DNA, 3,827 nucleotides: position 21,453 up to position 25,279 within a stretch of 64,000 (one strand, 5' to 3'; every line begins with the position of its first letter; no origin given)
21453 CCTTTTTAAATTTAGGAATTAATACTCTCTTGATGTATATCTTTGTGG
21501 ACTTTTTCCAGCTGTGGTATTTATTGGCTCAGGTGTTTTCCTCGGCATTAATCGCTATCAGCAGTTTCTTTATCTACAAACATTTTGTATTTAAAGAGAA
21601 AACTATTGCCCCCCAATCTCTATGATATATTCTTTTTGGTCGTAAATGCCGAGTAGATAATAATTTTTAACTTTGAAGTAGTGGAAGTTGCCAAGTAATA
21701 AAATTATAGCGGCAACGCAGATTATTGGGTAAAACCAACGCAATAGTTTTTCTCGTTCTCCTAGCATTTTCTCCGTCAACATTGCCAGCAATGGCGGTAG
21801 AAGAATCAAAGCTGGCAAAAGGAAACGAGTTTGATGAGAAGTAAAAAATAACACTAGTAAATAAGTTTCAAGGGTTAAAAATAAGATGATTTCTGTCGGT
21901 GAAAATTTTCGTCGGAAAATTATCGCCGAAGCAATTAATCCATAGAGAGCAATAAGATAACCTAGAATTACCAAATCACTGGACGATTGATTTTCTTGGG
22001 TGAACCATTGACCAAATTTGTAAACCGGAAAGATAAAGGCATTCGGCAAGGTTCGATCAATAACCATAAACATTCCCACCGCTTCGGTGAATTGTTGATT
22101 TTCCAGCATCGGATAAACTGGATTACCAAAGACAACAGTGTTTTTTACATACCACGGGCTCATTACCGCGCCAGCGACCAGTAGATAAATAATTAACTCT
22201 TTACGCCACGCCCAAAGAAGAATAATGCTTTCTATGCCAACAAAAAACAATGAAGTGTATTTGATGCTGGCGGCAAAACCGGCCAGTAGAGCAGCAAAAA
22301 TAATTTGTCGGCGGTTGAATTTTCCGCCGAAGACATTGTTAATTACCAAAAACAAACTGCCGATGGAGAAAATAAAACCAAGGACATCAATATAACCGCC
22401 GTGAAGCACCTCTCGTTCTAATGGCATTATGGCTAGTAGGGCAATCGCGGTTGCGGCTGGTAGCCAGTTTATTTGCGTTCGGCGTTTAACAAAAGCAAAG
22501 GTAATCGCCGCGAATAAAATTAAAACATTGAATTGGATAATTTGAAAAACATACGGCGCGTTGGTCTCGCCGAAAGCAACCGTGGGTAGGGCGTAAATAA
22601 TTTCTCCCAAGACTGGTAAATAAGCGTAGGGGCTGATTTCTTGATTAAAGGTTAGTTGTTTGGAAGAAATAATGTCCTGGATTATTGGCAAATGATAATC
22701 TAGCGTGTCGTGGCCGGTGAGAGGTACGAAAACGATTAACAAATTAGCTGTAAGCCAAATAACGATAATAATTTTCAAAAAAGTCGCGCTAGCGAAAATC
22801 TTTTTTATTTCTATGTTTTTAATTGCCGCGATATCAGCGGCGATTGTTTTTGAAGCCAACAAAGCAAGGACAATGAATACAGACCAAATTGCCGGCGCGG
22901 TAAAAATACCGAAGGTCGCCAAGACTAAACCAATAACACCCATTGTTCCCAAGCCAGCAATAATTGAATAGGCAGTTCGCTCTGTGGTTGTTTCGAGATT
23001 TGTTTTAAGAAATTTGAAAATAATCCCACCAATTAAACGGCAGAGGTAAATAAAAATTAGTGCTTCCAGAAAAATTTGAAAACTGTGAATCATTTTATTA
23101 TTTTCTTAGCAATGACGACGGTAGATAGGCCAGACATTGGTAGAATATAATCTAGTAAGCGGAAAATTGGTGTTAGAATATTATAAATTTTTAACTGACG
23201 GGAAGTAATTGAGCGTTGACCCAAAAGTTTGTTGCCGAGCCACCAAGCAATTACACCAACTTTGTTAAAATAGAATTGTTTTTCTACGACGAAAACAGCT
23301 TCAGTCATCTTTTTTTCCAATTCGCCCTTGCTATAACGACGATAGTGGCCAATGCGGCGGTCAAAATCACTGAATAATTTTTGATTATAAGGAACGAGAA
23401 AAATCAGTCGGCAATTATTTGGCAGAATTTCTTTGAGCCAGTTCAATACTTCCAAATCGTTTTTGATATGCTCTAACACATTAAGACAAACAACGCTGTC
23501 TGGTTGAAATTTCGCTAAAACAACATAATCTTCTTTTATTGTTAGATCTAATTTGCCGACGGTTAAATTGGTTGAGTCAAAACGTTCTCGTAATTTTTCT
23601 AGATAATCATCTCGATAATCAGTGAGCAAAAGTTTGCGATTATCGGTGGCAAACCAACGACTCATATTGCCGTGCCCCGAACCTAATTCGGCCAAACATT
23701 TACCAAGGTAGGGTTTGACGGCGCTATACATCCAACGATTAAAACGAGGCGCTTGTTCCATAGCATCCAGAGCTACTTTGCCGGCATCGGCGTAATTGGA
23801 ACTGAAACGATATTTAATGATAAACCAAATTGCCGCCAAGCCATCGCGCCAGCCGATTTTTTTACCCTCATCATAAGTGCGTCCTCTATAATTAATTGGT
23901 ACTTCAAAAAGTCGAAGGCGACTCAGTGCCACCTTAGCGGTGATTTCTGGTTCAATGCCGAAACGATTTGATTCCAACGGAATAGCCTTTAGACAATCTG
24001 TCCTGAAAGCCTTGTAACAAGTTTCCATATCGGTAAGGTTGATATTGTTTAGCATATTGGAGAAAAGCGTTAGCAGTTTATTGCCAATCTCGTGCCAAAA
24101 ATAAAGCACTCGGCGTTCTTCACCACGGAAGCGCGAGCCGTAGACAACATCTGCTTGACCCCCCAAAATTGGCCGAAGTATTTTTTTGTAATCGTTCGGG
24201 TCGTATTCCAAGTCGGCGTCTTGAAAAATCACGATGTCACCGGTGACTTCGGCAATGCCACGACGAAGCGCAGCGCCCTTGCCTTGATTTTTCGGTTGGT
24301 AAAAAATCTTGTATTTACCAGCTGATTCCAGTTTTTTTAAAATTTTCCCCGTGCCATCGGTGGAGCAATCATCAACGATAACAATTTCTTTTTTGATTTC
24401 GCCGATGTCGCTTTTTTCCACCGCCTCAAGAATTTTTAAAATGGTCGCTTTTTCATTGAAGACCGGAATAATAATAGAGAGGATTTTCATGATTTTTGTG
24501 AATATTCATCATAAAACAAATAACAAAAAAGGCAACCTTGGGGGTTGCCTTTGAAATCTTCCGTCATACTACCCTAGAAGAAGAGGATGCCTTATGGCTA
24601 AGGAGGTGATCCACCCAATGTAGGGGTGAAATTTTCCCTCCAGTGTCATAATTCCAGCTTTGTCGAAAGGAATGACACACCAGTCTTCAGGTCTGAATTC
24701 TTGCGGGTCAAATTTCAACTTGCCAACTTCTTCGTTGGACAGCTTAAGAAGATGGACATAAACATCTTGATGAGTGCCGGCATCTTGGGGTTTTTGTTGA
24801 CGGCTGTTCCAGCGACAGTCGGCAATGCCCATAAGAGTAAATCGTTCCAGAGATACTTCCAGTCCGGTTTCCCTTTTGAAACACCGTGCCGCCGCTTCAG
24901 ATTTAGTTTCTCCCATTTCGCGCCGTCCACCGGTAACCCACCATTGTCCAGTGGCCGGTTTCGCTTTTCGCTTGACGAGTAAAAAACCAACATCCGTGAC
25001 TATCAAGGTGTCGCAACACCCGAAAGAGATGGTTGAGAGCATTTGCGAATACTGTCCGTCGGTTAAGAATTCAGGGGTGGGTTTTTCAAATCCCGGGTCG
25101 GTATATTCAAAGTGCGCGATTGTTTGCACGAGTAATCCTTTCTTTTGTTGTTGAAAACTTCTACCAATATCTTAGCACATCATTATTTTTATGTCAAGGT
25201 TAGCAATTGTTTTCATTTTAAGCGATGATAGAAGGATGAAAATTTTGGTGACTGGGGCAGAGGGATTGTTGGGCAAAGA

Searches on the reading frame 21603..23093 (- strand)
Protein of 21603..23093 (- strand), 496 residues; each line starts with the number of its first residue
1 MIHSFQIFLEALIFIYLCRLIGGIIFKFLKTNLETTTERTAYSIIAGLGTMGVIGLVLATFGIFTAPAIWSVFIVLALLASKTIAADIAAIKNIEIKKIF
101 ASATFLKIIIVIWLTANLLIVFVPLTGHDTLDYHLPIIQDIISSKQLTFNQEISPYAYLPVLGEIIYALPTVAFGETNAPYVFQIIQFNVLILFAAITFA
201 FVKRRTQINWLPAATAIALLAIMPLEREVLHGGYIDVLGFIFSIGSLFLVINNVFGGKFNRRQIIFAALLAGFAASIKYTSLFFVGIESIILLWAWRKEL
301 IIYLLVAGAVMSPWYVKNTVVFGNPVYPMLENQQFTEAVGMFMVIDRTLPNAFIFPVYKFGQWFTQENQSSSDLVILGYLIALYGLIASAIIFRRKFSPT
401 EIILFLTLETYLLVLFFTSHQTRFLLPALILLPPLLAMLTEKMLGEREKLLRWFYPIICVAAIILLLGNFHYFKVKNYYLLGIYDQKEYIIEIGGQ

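Call 4: search_protein_families(library=ncbifam, proteins=[window:21603-23093:-])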
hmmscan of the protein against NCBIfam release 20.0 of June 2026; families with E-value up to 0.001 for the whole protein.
window:21603-23093:- (496 aa): 1 family
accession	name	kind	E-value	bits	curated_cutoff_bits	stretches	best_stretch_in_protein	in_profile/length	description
NF047510.1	LIC_10190_fam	subfamily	4.3e-12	45.5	100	1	186-426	170-423/424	LIC_10190 family membrane protein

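Call 5: search_protein_families(library=pfam, proteins=[window:21603-23093:-])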
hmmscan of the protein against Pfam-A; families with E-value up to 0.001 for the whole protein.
window:21603-23093:- (496 aa): 0 families

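Call 59: search_solved_structures(query=window:21603-23090:-, max_evalue=1)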
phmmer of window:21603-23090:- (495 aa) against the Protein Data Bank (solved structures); distinct sequences matched with E-value up to 1: 0.

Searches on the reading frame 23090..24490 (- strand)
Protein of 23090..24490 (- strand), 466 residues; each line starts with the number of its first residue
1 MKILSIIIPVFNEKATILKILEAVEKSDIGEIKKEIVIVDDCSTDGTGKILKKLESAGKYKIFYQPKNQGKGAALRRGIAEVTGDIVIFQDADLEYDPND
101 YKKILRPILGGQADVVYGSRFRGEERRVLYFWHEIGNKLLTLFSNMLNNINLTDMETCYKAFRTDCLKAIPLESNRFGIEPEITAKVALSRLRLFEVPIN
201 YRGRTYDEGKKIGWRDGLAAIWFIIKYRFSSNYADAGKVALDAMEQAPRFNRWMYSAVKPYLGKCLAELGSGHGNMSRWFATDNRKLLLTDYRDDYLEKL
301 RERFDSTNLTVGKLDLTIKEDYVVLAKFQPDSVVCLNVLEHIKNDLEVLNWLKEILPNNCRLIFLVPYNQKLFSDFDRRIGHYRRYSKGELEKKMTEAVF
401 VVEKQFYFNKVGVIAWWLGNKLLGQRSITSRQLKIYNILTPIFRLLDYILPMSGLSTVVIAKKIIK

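Call 4: search_protein_families(library=ncbifam, proteins=[window:23090-24490:-])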
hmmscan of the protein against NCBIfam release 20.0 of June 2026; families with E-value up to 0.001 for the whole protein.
window:23090-24490:- (466 aa): 24 families
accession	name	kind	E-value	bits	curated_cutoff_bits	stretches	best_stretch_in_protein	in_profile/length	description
TIGR04182.1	glyco_TIGR04182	equivalog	7.6e-35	120.7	325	1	5-227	3-217/293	S-layer glycoprotein N-glycosyltransferase AglJ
NF041875.1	EPS_EpsD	equivalog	3.3e-16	59.6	370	1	4-137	1-133/325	exopolysaccharide biosynthesis glycosyltransferase EpsD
NF047588.1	GlcsyltransPgfSStrep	equivalog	8.1e-16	58.1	500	1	4-177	3-176/308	glycosyltransferase PgfS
NF010496.0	PRK13915.1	equivalog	6.5e-15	55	262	1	4-110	33-144/307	glucosyl-3-phosphoglycerate synthase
NF041391.1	DPhHxTase_Halo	equivalog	1.1e-14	54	375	1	10-205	3-187/213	dolichyl-phosphate hexose transferase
NF007482.0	PRK10073.1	equivalog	2.4e-14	53.1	423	1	3-115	7-117/334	glycosyltransferase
NF058614.1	PPMAGASynPpgS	equivalog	5.8e-14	52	370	1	6-208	4-203/226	polyprenyl-phospho-N-acetylgalactosaminyl synthase PpgS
TIGR04283.1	glyco_like_mftF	equivalog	1.2e-13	51.1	182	1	4-136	1-124/221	TIGR04283 family arsenosugar biosynthesis glycosyltransferase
TIGR03937.1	PgaC_IcaA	equivalog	1.2e-13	50.9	422.3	1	3-99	46-141/407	poly-beta-1,6-N-acetyl-D-glucosamine synthase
NF007986.1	PRK10714.1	equivalog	1.7e-12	47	529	1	2-209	6-208/316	undecaprenyl-phosphate 4-deoxy-4-formamido-L-arabinose transferase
NF047683.1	TeichurnBiosyTuaG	equivalog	5.8e-12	45.8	400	1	3-105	7-108/252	teichuronic acid biosynthesis protein TuaG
TIGR03965.1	mycofact_glyco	equivalog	1.8e-10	40.3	280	1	4-97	76-168/467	mycofactocin biosynthesis glycosyltransferase MftF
NF038302.1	EPS_HpsE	equivalog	2e-10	40.2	300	1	4-94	3-97/307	hormogonium polysaccharide biosynthesis glycosyltransferase HpsE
TIGR03111.1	glyc2_xrt_Gpos1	hypoth_equivalog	3.5e-09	36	363.95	1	4-105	51-153/439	TIGR03111 family XrtG-associated glycosyltransferase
NF050050.1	ProtGlycPglI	equivalog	2.1e-07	30.6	500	1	2-111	2-111/306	GalNAc(5)-diNAcBac-PP-undecaprenol beta-1,3-glucosyltransferase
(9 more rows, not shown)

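Call 5: search_protein_families(library=pfam, proteins=[window:23090-24490:-])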
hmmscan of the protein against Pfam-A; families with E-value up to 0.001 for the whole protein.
window:23090-24490:- (466 aa): 7 families
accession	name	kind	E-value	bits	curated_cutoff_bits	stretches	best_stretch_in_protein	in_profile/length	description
PF00535.33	Glycos_transf_2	-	1.3e-36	126.5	23.3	1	5-168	1-165/168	Glycosyl transferase family 2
PF08242.18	Methyltransf_12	-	3e-08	34.7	30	1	268-361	2-97/98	Methyltransferase domain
PF13489.12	Methyltransf_23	-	7e-07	29.6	27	1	263-402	23-161/164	Methyltransferase domain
PF10111.15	Glyco_tranf_2_2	-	1.3e-05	25.3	27.3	1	5-106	1-104/276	Glycosyltransferase like family 2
PF13641.12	Glyco_tranf_2_3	-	2.6e-05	24.8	27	1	4-133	3-136/230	Glycosyltransferase like family 2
PF13649.12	Methyltransf_25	-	3.6e-05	24.8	27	1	268-349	3-86/97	Methyltransferase domain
PF08241.18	Methyltransf_11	-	0.00029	21.9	21.2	1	268-363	2-94/95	Methyltransferase domain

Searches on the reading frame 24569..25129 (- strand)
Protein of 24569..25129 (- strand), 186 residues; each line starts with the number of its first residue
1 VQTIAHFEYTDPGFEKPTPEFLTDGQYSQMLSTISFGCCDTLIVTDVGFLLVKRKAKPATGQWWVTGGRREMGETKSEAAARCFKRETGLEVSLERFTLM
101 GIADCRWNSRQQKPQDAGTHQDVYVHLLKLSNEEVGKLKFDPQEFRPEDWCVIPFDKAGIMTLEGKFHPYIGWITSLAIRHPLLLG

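Call 4: search_protein_families(library=ncbifam, proteins=[window:24569-25129:-])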
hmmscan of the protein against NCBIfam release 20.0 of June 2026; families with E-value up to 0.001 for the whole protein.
window:24569-25129:- (186 aa): 8 families
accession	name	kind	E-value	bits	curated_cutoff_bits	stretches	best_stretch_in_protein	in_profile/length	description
NF011963.0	PRK15434.1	subfamily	3.3e-09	36.6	146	1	24-136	5-117/159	GDP-mannose mannosyl hydrolase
NF003785.0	PRK05379.1-1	equivalog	2.6e-05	23.6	418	1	36-99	203-266/347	bifunctional nicotinamide-nucleotide adenylyltransferase/Nudix hydroxylase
NF006961.0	PRK09438.1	equivalog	3.7e-05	23.2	103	1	45-103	18-74/151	dihydroneopterin triphosphate diphosphatase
NF003788.0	PRK05379.1-5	equivalog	4.6e-05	22.9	354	1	35-94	212-271/351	bifunctional nicotinamide-nucleotide adenylyltransferase/Nudix hydroxylase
NF003787.0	PRK05379.1-4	equivalog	6.3e-05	22.1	449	1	33-92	205-264/346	bifunctional nicotinamide-nucleotide adenylyltransferase/Nudix hydroxylase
NF006530.0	PRK08999.1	equivalog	9.7e-05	21.5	245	1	46-96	17-68/315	Nudix family hydrolase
NF003791.0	PRK05379.2-3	equivalog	0.00019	20.8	409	1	36-95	202-261/340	bifunctional nicotinamide-nucleotide adenylyltransferase/Nudix hydroxylase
NF003786.0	PRK05379.1-2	equivalog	0.00049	19.4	397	1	36-92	218-274/354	bifunctional nicotinamide-nucleotide adenylyltransferase/Nudix hydroxylase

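Call 5: search_protein_families(library=pfam, proteins=[window:24569-25129:-])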
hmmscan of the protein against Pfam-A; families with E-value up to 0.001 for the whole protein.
window:24569-25129:- (186 aa): 1 family
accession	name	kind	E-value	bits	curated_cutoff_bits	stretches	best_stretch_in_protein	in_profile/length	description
PF00293.34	NUDIX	-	1.2e-10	41.9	21.1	1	43-158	9-118/134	NUDIX domain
